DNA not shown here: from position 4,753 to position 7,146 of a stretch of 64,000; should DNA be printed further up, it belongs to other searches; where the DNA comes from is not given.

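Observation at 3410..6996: Lipid-linked sugar donor module inside the glycan island: nucleotidyltransferase::GT2 fusion coupled to a GT-C membrane transferase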

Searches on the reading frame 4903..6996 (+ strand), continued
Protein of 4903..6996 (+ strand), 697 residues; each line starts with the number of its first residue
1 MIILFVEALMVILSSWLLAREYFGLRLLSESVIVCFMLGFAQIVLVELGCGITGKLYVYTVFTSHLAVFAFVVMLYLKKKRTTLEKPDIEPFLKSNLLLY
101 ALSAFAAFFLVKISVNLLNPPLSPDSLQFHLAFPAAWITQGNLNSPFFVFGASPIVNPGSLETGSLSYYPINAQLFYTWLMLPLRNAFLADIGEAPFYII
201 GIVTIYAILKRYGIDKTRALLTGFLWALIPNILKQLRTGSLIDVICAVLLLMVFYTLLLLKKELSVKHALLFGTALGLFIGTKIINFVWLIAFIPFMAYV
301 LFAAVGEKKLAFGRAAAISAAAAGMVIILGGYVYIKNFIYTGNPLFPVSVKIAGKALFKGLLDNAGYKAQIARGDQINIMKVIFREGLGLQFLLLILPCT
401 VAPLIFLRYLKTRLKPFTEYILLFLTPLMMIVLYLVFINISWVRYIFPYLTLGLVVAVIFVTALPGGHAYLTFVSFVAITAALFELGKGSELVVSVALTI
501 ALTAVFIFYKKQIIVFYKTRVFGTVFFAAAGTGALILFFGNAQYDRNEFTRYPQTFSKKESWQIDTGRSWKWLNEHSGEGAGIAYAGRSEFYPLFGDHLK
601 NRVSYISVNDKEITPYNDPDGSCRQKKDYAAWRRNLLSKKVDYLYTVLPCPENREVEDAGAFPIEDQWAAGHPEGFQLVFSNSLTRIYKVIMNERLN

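Call 30: find_related_loci(query=A1, collection=genome_contigs, flank=10000)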
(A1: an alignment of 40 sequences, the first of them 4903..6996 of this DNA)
Query A1 (697 aa) in genome_contigs; peptide patterns used: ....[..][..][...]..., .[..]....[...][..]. (x = any residue, [..] = any of these).
74 stretches matched a pattern; 32 encode a relative of the query (tblastn E <= 1e-3); 31 distinct loci.
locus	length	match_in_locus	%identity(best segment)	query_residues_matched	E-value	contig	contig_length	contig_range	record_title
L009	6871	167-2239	80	1-691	0e+0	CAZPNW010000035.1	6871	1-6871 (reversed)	MAG TPA_asm: uncultured Planctomycetales bacterium isolate binchicken_co216_53 genome assembly, contig: k141_26160, whol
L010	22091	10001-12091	77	1-696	0e+0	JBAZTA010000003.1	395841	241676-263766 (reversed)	MAG: Candidatus Omnitrophota bacterium isolate SO_2017_GW1_19 NODE_172_length_395841_cov_2.076381_OW334_2017, whole geno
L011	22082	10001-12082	59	1-694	0e+0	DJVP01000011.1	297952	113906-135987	MAG TPA_asm: Candidatus Omnitrophica bacterium UBA6253 UBA6253_contig_24623, whole genome shotgun sequence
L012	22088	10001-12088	56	1-695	0e+0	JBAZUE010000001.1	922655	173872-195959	MAG: Candidatus Omnitrophota bacterium isolate SO_2017_GW1_22 NODE_22_length_922655_cov_1.522083_OW334_2017, whole genom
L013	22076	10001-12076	52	1-690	0e+0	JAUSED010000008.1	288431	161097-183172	MAG: Candidatus Omnitrophota bacterium isolate E14_maxbin.165 E14_k141_598377, whole genome shotgun sequence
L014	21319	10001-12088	53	1-696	0e+0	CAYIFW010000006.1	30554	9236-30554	MAG TPA_asm: uncultured Planctomycetales bacterium isolate ERP119705_co20_55 genome assembly, contig: NODE_1327_length_3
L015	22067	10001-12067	55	1-690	0e+0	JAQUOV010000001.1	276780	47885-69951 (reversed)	MAG: Candidatus Omnitrophota bacterium isolate STD1_209 NODE_67_length_276780_cov_9.786581_Sandtown_D1, whole genome sho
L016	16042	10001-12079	51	1-694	0e+0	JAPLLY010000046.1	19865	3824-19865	MAG: Candidatus Omnitrophota bacterium isolate LacPavin_0419_WC90_MAG_41_16 LacPavin_0419_WC90_scaffold_190320, whole ge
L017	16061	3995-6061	54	1-690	0e+0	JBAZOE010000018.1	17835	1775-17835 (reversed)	MAG: Candidatus Omnitrophota bacterium isolate SO_2017_LW4_87 scaffold_6228_c1_LW137-91_2017, whole genome shotgun seque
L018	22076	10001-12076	51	1-692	0e+0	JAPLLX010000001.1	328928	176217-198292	MAG: Candidatus Omnitrophota bacterium isolate LacPavin_0920_WC90_MAG_43_22 LacPavin_0920_WC90_scaffold_550025, whole ge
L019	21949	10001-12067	52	1-690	0e+0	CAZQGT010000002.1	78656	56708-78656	MAG TPA_asm: uncultured Planctomycetales bacterium isolate SRP178699_co1_559 genome assembly, contig: NODE_219_length_78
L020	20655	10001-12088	51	1-695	0e+0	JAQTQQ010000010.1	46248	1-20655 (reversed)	MAG: Candidatus Omnitrophota bacterium isolate STB_143 NODE_1610_length_46248_cov_9.371436_Sandtown_B, whole genome shot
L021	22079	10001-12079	51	1-693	0e+0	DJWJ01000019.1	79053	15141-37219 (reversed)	MAG TPA_asm: Candidatus Omnitrophica bacterium UBA6233 UBA6233_contig_7495, whole genome shotgun sequence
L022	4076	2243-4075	54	1-612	0e+0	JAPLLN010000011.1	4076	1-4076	MAG: Candidatus Omnitrophota bacterium isolate LacPavin_0419_WC70S_MAG_47_9 LacPavin_0419_WC70S_scaffold_840951, whole g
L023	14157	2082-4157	48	1-693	0e+0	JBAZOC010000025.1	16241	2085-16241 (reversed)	MAG: Candidatus Omnitrophota bacterium isolate SO_2017_LW4_85 scaffold_6977_c1_LW137-91_2017, whole genome shotgun seque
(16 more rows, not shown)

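Call 58: search_solved_structures(query=A3, max_evalue=10, show_alignments=3)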
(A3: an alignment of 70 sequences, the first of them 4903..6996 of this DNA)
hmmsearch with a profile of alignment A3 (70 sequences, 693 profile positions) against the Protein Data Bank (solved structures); distinct sequences matched with E-value up to 10: 8.
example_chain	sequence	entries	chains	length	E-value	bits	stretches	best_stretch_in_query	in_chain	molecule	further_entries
9s6s_A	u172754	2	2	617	0.0025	19.3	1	389-467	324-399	Alpha-1,2-mannosyltransferase ALG9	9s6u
9ivk_A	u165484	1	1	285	0.035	15.5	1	493-570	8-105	HBC599 membrane protein binder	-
6b85_J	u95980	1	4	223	0.063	14.7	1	464-543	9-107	TMHC4_R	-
11kc_A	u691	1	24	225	0.066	14.6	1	464-543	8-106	Designed nanoparticle O43-TM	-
9llg_M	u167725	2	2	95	0.11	13.8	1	65-138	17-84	De novo designed negative allosteric GPCR exoframe modulator targeting TM5/6/7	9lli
3rko_J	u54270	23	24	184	2.7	9.3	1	447-534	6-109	NADH-QUINONE OXIDOREDUCTASE SUBUNIT J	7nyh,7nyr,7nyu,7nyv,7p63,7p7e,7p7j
8g2y_N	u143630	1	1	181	3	9.1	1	544-580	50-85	Nanobody 35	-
8qag_A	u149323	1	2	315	4.9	8.4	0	62-135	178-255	sc-CC-6-95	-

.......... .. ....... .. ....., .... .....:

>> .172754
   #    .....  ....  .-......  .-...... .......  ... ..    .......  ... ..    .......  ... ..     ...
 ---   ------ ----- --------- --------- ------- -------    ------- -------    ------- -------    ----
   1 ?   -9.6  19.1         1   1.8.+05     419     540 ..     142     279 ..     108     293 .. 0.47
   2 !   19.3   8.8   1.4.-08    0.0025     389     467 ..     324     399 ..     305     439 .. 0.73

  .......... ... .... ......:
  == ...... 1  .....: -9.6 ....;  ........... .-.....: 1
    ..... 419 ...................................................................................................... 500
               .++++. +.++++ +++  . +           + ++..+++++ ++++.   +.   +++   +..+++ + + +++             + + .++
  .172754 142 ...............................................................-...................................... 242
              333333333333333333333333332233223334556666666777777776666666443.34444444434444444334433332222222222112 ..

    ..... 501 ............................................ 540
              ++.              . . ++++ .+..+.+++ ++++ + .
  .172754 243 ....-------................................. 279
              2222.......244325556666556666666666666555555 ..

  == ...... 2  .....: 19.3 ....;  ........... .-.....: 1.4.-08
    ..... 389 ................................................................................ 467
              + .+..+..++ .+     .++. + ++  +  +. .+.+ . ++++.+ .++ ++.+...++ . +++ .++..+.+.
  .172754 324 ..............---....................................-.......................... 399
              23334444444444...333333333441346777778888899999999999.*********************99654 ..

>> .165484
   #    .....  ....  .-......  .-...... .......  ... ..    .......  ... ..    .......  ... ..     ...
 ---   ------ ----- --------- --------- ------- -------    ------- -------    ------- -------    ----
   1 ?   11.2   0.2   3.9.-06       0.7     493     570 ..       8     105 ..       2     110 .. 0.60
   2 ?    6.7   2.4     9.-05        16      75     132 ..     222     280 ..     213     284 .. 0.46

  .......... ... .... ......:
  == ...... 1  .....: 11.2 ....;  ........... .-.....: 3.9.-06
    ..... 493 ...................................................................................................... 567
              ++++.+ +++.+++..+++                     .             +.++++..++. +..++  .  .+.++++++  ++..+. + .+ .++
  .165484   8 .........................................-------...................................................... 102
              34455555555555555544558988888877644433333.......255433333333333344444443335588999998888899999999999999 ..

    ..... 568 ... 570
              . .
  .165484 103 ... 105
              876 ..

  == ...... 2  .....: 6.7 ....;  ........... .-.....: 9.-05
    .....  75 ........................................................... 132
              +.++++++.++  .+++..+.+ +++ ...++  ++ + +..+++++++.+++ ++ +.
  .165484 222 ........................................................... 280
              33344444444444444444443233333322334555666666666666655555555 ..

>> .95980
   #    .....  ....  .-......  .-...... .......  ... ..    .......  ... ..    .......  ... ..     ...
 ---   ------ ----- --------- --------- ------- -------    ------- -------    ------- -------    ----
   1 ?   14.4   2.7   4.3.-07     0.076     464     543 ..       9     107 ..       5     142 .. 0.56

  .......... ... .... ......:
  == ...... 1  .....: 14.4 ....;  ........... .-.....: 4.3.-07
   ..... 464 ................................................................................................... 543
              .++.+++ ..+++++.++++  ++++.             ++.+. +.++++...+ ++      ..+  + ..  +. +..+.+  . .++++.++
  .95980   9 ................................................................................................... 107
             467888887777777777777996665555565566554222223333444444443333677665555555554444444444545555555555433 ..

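Call 67: list_cluster_members(proteins=[P0269, P0281, P0282, P0290, P0303, P0311, P0344, P0361, P0376, P0386])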
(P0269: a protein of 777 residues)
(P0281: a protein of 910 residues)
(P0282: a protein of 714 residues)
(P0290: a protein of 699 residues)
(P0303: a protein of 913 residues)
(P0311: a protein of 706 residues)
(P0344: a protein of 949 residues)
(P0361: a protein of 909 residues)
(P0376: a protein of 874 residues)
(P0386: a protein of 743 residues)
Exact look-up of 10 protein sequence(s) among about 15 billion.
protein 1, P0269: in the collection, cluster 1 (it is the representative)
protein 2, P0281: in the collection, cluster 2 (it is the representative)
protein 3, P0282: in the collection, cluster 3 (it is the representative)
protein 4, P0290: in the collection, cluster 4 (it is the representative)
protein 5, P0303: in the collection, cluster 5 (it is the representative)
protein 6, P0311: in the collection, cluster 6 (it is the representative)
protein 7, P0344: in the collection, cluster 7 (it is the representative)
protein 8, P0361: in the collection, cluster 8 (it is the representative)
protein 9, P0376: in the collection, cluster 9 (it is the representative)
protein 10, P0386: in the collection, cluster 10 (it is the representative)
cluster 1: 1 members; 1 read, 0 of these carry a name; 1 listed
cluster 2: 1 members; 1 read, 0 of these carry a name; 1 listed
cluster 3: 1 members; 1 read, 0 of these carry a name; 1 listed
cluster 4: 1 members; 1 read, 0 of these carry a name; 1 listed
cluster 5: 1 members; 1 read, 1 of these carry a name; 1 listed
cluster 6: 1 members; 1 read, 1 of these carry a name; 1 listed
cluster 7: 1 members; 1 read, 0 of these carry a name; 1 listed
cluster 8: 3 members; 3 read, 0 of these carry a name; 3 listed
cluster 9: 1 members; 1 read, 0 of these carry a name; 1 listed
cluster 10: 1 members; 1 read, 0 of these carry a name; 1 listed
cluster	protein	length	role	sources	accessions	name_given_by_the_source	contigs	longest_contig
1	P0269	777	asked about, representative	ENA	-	-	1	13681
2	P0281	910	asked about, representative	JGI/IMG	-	-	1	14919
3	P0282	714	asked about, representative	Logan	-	-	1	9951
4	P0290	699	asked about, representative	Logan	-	-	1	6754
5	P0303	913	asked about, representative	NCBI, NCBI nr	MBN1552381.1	glycosyltransferase family 39 protein [bacterium] | glycosyltransferase family 39 protein [candidate division CSSED10-310 bacterium]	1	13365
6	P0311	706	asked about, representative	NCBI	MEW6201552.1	MAG: glycosyltransferase family 39 protein [bacterium]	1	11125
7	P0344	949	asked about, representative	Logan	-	-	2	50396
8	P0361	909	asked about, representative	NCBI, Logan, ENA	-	-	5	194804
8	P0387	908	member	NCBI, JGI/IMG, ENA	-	-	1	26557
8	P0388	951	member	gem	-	-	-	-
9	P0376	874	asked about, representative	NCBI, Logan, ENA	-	-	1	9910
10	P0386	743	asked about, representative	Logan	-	-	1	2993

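Call 70: search_protein_families(library=pfam, alignment_id=A1, max_evalue=10)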
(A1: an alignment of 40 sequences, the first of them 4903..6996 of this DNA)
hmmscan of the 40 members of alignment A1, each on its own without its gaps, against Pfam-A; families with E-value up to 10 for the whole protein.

A. member 1, window:4903-6996:+ (697 aa): 1 family
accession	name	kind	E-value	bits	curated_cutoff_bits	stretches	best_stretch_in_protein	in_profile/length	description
PF15086.11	UPF0542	-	1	9.7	27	1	417-435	19-37/68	Uncharacterised protein family UPF0542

B. families by the number of members that match (of 40 scanned): 23 families
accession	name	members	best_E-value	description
PF13231.12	PMT_2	2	7.4e-05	Dolichyl-phosphate-mannose-protein mannosyltransferase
PF22990.1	ABHD16_N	2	0.023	Phosphatidylserine Lipase ABHD16 N-terminal domain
PF23800.1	DUF7176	2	0.034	Family of unknown function (DUF7176)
PF11167.13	DUF2953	2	0.072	Protein of unknown function (DUF2953)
PF12036.14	DUF3522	1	0.00079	Protein of unknown function (DUF3522)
PF11847.13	GT-C_AftD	1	0.023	Alpha-(1->3)-arabinofuranosyltransferase, N-terminal GT-C domain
PF12725.13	DUF3810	1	0.027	Protein of unknown function (DUF3810)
PF13073.11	DUF3937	1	0.039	Protein of unknown function (DUF3937)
PF13301.11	DUF4079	1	0.064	Protein of unknown function (DUF4079)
PF07789.17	DUF1627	1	0.068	Protein of unknown function (DUF1627)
PF14946.11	DUF4501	1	0.074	Domain of unknown function (DUF4501)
PF04120.17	Iron_permease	1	0.13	Low affinity iron permease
PF11293.13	DUF3094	1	0.25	Protein of unknown function (DUF3094)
PF02157.21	Man-6-P_recep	1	0.37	Mannose-6-phosphate receptor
PF15018.11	InaF-motif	1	0.48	TRP-interacting helix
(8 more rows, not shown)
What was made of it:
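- On Pfam PMT_2 / PMT (GT39, GT83 clan): Two of 40 close homologues hit below threshold (best E 7e-5; call 70).
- Two close members hit PMT_2 below threshold (call 70).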
